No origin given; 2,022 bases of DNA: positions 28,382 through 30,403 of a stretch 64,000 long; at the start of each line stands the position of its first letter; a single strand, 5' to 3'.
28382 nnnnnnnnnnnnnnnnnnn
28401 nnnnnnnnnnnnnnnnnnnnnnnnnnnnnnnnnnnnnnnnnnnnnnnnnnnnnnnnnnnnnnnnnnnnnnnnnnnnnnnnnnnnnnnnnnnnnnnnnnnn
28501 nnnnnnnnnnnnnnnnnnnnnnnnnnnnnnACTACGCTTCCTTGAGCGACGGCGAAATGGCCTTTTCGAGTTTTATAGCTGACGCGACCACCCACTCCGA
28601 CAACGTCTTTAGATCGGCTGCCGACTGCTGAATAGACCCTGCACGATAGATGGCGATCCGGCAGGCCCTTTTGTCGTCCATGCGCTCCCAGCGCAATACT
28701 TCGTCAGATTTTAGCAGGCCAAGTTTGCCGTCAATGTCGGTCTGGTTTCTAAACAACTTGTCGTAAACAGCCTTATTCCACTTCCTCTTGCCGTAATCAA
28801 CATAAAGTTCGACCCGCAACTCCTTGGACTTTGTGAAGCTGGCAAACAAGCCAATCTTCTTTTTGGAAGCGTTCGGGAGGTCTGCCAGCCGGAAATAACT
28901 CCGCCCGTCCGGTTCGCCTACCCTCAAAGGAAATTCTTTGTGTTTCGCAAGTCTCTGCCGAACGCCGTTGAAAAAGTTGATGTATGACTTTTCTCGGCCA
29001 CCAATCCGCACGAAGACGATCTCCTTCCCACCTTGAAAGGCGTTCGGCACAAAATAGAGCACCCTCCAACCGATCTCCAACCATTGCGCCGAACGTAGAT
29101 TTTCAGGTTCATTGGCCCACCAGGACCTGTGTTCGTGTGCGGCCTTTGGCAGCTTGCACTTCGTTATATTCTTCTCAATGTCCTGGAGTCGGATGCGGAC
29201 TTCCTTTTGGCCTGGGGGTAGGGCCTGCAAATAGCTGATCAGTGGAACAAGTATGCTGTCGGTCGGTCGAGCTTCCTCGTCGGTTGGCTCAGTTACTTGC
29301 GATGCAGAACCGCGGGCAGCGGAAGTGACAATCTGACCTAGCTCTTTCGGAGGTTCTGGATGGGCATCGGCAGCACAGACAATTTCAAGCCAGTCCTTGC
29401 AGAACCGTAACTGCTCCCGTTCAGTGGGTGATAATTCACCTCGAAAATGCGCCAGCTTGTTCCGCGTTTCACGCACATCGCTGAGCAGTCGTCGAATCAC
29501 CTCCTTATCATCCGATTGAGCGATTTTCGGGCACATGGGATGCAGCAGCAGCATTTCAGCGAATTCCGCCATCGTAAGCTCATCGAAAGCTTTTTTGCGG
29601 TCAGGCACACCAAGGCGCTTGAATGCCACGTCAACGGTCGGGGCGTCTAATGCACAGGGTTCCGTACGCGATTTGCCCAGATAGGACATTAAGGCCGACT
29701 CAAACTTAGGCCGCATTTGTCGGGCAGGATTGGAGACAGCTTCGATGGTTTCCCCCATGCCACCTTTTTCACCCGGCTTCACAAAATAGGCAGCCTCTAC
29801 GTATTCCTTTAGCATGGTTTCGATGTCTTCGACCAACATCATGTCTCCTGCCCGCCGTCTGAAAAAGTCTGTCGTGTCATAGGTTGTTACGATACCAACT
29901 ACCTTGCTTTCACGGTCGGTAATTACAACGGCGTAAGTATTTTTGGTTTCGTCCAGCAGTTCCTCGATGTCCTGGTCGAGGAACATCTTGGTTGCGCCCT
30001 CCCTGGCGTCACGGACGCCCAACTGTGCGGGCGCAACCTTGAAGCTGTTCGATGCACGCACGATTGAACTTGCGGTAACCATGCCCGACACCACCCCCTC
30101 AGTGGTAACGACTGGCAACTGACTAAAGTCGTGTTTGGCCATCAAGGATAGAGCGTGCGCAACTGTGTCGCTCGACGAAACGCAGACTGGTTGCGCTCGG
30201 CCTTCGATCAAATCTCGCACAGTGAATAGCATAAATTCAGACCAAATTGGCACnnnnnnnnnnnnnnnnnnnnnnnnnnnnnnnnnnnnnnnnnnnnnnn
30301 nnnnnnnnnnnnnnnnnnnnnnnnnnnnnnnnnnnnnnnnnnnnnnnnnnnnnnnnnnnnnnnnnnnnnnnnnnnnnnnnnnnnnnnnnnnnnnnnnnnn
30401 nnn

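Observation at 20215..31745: Seven-gene type I R-M operon carrying three extra effector genes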

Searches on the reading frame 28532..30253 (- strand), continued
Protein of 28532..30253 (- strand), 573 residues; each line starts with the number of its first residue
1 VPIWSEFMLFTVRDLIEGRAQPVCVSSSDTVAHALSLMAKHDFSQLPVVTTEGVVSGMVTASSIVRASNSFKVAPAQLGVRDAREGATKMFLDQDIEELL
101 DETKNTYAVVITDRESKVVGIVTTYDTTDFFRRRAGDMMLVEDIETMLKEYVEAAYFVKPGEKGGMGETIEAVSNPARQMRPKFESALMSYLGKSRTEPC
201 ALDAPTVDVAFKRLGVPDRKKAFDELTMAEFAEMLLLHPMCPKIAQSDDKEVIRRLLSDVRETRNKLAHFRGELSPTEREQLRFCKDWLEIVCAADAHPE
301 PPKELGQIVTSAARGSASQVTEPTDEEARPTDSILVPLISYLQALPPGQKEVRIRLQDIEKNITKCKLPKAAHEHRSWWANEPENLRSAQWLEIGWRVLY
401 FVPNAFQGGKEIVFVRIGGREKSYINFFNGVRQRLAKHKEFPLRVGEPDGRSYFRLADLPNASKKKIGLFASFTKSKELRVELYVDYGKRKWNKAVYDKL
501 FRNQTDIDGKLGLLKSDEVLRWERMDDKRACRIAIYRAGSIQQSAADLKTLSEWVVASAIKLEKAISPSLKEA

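Call 57: search_protein_families(library=pfam, proteins=[L015:4828-8133:+, L011:6238-9444:+, L062:3463-7029:+, L017:2617-6684:-, L004:8185-11562:-, L015:11649-12338:+, L015:11195-11641:+, L015:1411-4821:+, L006:12664-14016:-, L003:3277-4485:+], max_evalue=0.0001)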
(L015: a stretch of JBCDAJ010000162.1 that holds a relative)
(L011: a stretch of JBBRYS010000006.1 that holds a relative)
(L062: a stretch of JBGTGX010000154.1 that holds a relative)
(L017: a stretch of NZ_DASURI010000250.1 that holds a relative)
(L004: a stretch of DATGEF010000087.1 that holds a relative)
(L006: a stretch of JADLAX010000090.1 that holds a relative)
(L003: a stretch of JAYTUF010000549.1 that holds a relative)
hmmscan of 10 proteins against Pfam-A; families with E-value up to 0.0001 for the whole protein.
L015:4828-8133:+ (1102 aa): 2 families
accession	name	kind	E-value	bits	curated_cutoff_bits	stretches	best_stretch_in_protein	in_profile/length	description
PF07669.17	Eco57I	-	7.6e-26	91.7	25.3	1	577-833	2-165/171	Eco57I restriction-modification methylase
PF20473.4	MmeI_Mtase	-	2.6e-09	37.1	27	1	487-599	9-86/259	MmeI, DNA-methyltransferase domain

L011:6238-9444:+ (1069 aa): 5 families
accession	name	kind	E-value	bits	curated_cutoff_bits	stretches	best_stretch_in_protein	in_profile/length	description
PF07669.17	Eco57I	-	6.5e-26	91.9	25.3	1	477-775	1-171/171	Eco57I restriction-modification methylase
PF02384.22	N6_Mtase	-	5.8e-12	46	20.4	1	681-787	114-230/311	N-6 DNA Methylase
PF12950.13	TaqI_C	-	3.5e-09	37.4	26.5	1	915-1001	39-118/118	TaqI-like C-terminal specificity domain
PF20473.4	MmeI_Mtase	-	9.2e-09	35.3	27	1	422-498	14-84/259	MmeI, DNA-methyltransferase domain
PF01170.24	UPF0020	-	3e-05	24.2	22.3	0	689-759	118-184/197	RMKL-like, methyltransferase domain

L062:3463-7029:+ (1189 aa): 3 families
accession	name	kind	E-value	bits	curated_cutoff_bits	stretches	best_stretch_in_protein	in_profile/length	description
PF18135.7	Type_ISP_C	-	3.5e-82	276.7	25.9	1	790-1160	1-341/342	Type ISP C-terminal specificity domain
PF02384.22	N6_Mtase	-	8.5e-11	42.2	20.4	0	444-585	49-139/311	N-6 DNA Methylase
PF07669.17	Eco57I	-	4e-06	27.5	25.3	1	498-681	4-164/171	Eco57I restriction-modification methylase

L017:2617-6684:- (1356 aa): 11 families
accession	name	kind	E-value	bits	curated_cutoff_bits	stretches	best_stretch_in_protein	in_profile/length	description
PF08447.18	PAS_3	-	1.1e-59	199.1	25.6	4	339-411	2-75/89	PAS fold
PF13426.13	PAS_9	-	2.4e-58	195.2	27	4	577-680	3-103/103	PAS domain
PF08448.16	PAS_4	-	6.7e-58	194.1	23.1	5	583-683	13-110/110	PAS fold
PF00989.32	PAS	-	4.7e-52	175.2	22.6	4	316-427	1-113/113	PAS fold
PF00072.30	Response_reg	-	4e-45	153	30.2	2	1103-1217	1-111/111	Response regulator receiver domain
PF02518.31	HATPase_c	-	1e-30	106.8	26.4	1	820-933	1-108/111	Histidine kinase-, DNA gyrase B-, and HSP90-like ATPase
PF13188.13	PAS_8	-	1.4e-28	98.2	21.8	0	316-376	1-60/65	PAS domain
PF00512.31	HisKA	-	6e-22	77.9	26.9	1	708-773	1-66/66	His Kinase A (phospho-acceptor) domain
PF01627.28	Hpt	-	1.2e-12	48.3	24.6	1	1263-1344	1-82/84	Hpt domain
PF14598.12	PAS_11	-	1.1e-08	35.4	25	0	329-409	5-84/109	PAS domain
PF12860.13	PAS_7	-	3.7e-08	33.9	27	0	459-558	13-115/115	PAS fold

L004:8185-11562:- (1126 aa): 7 families
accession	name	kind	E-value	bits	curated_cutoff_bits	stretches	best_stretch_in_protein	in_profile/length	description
PF00211.25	Guanylate_cyc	-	4.2e-32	111.6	21.9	1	52-234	3-181/183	Adenylate and Guanylate cyclase catalytic domain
PF13424.12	TPR_12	-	4.7e-22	78.4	30.1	2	830-891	14-77/77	Tetratricopeptide repeat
PF13191.12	AAA_16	-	5.2e-22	79.6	32.6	1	257-453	2-167/167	AAA ATPase domain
PF07719.23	TPR_2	-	4e-07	30.1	27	0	904-930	6-32/34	Tetratricopeptide repeat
PF17874.7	TPR_MalT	-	3.8e-06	26.9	45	1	884-1033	26-175/336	MalT-like TPR region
PF13176.12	TPR_7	-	8.9e-06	25.9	27.9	1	861-896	1-36/36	Tetratricopeptide repeat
PF00515.34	TPR_1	-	3.9e-05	23.7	27.8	0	862-889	4-31/34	Tetratricopeptide repeat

L015:11649-12338:+ (230 aa): 1 family
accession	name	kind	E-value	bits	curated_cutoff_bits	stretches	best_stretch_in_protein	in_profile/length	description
PF02481.21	DNA_processg_A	-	1.3e-08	34.7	29.6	1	8-182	11-186/212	DNA recombination-mediator protein A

L015:11195-11641:+ (149 aa): 1 family
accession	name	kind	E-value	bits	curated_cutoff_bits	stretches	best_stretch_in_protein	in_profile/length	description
PF01878.24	EVE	-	1.5e-06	28.7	23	1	5-140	1-144/145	EVE domain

L015:1411-4821:+ (1137 aa): 5 families
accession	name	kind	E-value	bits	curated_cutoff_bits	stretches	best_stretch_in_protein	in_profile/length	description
PF00271.37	Helicase_C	-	2e-14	54.2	23.5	1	719-839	2-110/110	Helicase conserved C-terminal domain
PF00176.29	SNF2-rel_dom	-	3.7e-10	39.8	24.9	0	256-321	2-73/290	SNF2-related domain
PF13091.12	PLDc_2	-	7.1e-09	36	27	1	17-194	2-132/132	PLD-like domain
PF04851.21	ResIII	-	8.1e-07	29.5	22.5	0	337-385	119-163/164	Type III restriction enzyme, res subunit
PF09565.16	RE_NgoFVII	-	1.3e-05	25.1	23.8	1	128-191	84-146/162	NgoFVII restriction endonuclease N-terminal PLD domain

L006:12664-14016:- (451 aa): 1 family
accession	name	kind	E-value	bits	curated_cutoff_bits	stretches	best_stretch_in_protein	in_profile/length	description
PF01053.26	Cys_Met_Meta_PP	-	3.3e-149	497.1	27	1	78-448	1-380/381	Cys/Met metabolism PLP-dependent enzyme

L003:3277-4485:+ (403 aa): 2 families
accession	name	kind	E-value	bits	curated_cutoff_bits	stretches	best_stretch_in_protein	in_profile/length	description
PF13784.11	Fic_N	-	3e-28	98.1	26.7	1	50-131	2-81/82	Fic/DOC family N-terminal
PF02661.23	Fic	-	4.7e-21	75.9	24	1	140-245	2-93/93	Fic/DOC family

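Call 58: fold_search(model_id=the predicted structure, library=pdb)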
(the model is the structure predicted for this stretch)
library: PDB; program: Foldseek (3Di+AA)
matches with E <= 10: 1053; with E <= 0.001: 326
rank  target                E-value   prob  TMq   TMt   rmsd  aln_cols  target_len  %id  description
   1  4uuu_B                7.2e-08  1.00  0.20  0.74   1.9       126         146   24  1.7 A resolution structure of human cystathionine beta-synthase regulatory domain (del 516-525) in complex with SAM (released 2014-08-13)
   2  4coo_B                7.2e-08  1.00  0.20  0.23   3.2       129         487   23  Crystal structure of human cystathionine beta-synthase (delta516-525) at 2.0 angstrom resolution (released 2014-03-05)
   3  2p9m_C                8.5e-08  1.00  0.20  0.78   2.8       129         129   21  Crystal structure of conserved hypothetical protein MJ0922 from Methanocaldococcus jannaschii DSM 2661 (released 2007-07-03)
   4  9z6r_A                9.5e-08  1.00  0.19  0.83   2.0       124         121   24  Crystal Structure of CBS domain containing protein from Burkholderia phymatum (released 2025-11-26)
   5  3kpb_A                1.4e-07  1.00  0.20  0.88   1.7       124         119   20  Crystal Structure of the CBS domain pair of protein MJ0100 in complex with 5 -methylthioadenosine and S-adenosyl-L-met (released 2010-01-12)
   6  2p9m_D                1.5e-07  1.00  0.20  0.81   2.5       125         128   22  Crystal structure of conserved hypothetical protein MJ0922 from Methanocaldococcus jannaschii DSM 2661 (released 2007-07-03)
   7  7qgt_A                1.5e-07  1.00  0.20  0.23   3.0       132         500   23  Crystal structure of human cystathionine beta-synthase (delta516-525) in complex with AOAA. (released 2022-10-19)
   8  2p9m_A                1.7e-07  1.00  0.20  0.80   2.7       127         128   21  Crystal structure of conserved hypothetical protein MJ0922 from Methanocaldococcus jannaschii DSM 2661 (released 2007-07-03)
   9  4coo_A                1.7e-07  1.00  0.20  0.23   3.0       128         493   24  Crystal structure of human cystathionine beta-synthase (delta516-525) at 2.0 angstrom resolution (released 2014-03-05)
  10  1xkf_A                2.4e-07  1.00  0.19  0.83   2.1       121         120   24  Crystal structure of Hypoxic Response Protein I (HRPI) with two coordinated zinc ions (released 2005-10-11)
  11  4uuu_A                2.4e-07  1.00  0.20  0.77   2.1       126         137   24  1.7 A resolution structure of human cystathionine beta-synthase regulatory domain (del 516-525) in complex with SAM (released 2014-08-13)
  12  4l28_D                2.8e-07  1.00  0.20  0.23   3.1       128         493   24  Crystal structure of delta516-525 human cystathionine beta-synthase D444N mutant containing C-terminal 6xHis tag (released 2013-09-18)
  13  2p9m_B                3.2e-07  1.00  0.20  0.80   2.6       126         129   21  Crystal structure of conserved hypothetical protein MJ0922 from Methanocaldococcus jannaschii DSM 2661 (released 2007-07-03)
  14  7msu                  3.5e-07  1.00  0.19  0.78   2.8       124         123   22  Crystal structure of an archaeal CNNM, MtCorB, CBS-pair domain in complex with Mg2+-ATP (released 2021-06-16)
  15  4l28_A                3.5e-07  1.00  0.20  0.22   3.2       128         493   25  Crystal structure of delta516-525 human cystathionine beta-synthase D444N mutant containing C-terminal 6xHis tag (released 2013-09-18)
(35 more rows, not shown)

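Call 69: search_protein_families(library=pfam, alignment_id=A1, max_evalue=0.01)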
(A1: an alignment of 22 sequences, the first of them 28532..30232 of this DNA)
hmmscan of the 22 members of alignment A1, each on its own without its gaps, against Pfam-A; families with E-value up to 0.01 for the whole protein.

A. member 1, window:28532-30232:- (566 aa): 3 families
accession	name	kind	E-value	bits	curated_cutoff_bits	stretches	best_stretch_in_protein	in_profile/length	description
PF00571.33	CBS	-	1.7e-15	57.5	24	1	12-61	6-55/57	CBS domain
PF14088.11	DUF4268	-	2.2e-11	44.4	27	1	456-561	36-138/140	Domain of unknown function (DUF4268)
PF24698.1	DUF7662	-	1.5e-05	25.1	26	1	337-391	7-57/72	Domain of unknown function (DUF7662)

B. families by the number of members that match (of 22 scanned): 6 families
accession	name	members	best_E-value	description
PF00571.33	CBS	22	4.7e-23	CBS domain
PF14088.11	DUF4268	22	2.2e-21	Domain of unknown function (DUF4268)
PF24698.1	DUF7662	22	5.8e-15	Domain of unknown function (DUF7662)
PF18731.6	HEPN_Swt1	5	0.00018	Swt1-like HEPN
PF18729.6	HEPN_STY4199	1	0.0022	STY4199-like HEPN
PF07751.16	Abi_2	1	0.0052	Abi-like protein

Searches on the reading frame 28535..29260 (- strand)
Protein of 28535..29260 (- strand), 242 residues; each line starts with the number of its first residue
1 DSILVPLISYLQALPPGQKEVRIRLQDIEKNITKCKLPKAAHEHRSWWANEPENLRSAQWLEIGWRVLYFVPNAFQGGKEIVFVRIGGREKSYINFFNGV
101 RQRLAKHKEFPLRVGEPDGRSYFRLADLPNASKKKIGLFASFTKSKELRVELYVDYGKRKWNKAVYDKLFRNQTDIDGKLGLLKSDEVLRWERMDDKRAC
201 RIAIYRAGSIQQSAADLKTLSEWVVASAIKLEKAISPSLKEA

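Call 65: predict_structure(alignment_id=A3)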
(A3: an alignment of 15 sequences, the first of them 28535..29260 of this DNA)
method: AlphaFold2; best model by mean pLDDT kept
length: 242 residues; sequences in the alignment: 15
mean_pLDDT: 90.4   pTM: 0.83
mean pLDDT of the five models: 90.4, 90.2, 89.5, 89.1, 88.4
residues with pLDDT >= 90: 167; 70-90: 68; 50-70: 7; < 50: 0
segments of 3 or more residues with pLDDT < 50: none
pLDDT, mean of each block of 10 residues (from residue 1): 87 94 93 91 84 79 90 80 92 94 94 89 91 83 95 89 92 93 93 86 96 94 97 93 87
secondary structure, 60 per line:
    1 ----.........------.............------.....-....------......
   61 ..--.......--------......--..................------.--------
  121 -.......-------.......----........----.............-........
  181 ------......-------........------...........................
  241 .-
elements in order: H5-13 E20-24 H25-32 H39-43 H45-48 H55-62 E65-71 E80-85 H88-105 E122-128 E136-142 E147-154 H159-171 H173-180 E187-192 E200-207 H214-241

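Call 68: fold_search(model_id=the predicted structure, library=pdb)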
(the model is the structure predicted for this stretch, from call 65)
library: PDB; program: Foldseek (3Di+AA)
matches with E <= 10: 906; with E <= 0.001: 0
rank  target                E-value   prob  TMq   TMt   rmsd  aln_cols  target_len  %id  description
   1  8yqt_C                3.7e-03  0.33  0.15  0.12  18.5       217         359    8  African swine fever virus RNA Polymerase-M1249L complex2 (released 2024-11-06)
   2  8q3b_C                2.2e-02  0.20  0.15  0.12  18.8       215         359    8  The closed state of the ASFV apo-RNA polymerase (released 2024-02-14)
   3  8yqu_C                2.8e-02  0.20  0.16  0.12  18.5       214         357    7  African swine fever virus RNA Polymerase-M1249L complex1 (released 2024-11-06)
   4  8xx4_C                4.1e-02  0.16  0.16  0.13  18.4       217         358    8  ASFV RNAP elongation complex (released 2025-01-22)
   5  9ux0_C                4.3e-02  0.66  0.24  0.38   8.1       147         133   10  Crystal structure of the virulence effector VepA in complex with its secretion chaperone VecA (released 2025-06-25)
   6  3p0l_B                4.8e-02  0.18  0.18  0.20  14.8       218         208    7  Human steroidogenic acute regulatory protein (released 2010-11-24)
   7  6vu7_D                5.1e-02  0.84  0.28  0.41   6.5       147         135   12  Crystal structure of YbjN, a putative transcription regulator from E. coli (released 2020-03-11)
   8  4gf3_A                5.1e-02  0.51  0.21  0.35   8.5       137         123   13  Structure of a SycH-YopH Chaperone-Effector Complex (released 2013-03-27)
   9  3p0l_A                5.5e-02  0.18  0.18  0.20  15.3       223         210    7  Human steroidogenic acute regulatory protein (released 2010-11-24)
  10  7eva                  5.8e-02  0.84  0.28  0.49   7.7       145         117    6  Structure of molecular chaperone SycE of Yersinia enterocolitica (released 2022-05-25)
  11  9ux0_B                5.8e-02  0.47  0.22  0.32   8.3       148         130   14  Crystal structure of the virulence effector VepA in complex with its secretion chaperone VecA (released 2025-06-25)
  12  3p0l_C                6.2e-02  0.18  0.19  0.21  14.9       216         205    7  Human steroidogenic acute regulatory protein (released 2010-11-24)
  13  5frk_B                6.5e-02  0.82  0.30  0.44   6.1       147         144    9  SeMet crystal structure of Erwinia amylovora AmyR amylovoran repressor, a member of the YbjN protein family (released 2017-02-15)
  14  1n5b_C                6.5e-02  0.69  0.25  0.43   9.0       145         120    9  Crystal Structure Of The Yersinia enterocolitica Molecular Chaperone Syce (released 2002-11-20)
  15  1ttw_A                7.8e-02  0.44  0.21  0.34   8.5       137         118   12  Crystal structure of the Yersinia Pestis type III secretion chaperone SycH in complex with a stable fragment of YscM2 (released 2004-08-31)
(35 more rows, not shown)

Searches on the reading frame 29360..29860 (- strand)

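Call 17: search_protein_families(library=pfam, proteins=[window:29360-29860:-], max_evalue=10)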
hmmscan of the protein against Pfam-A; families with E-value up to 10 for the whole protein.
window:29360-29860:- (167 aa): 1 family
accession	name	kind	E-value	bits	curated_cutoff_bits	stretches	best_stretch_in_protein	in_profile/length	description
PF18731.6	HEPN_Swt1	-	0.12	13.1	27.5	1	123-148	76-100/115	Swt1-like HEPN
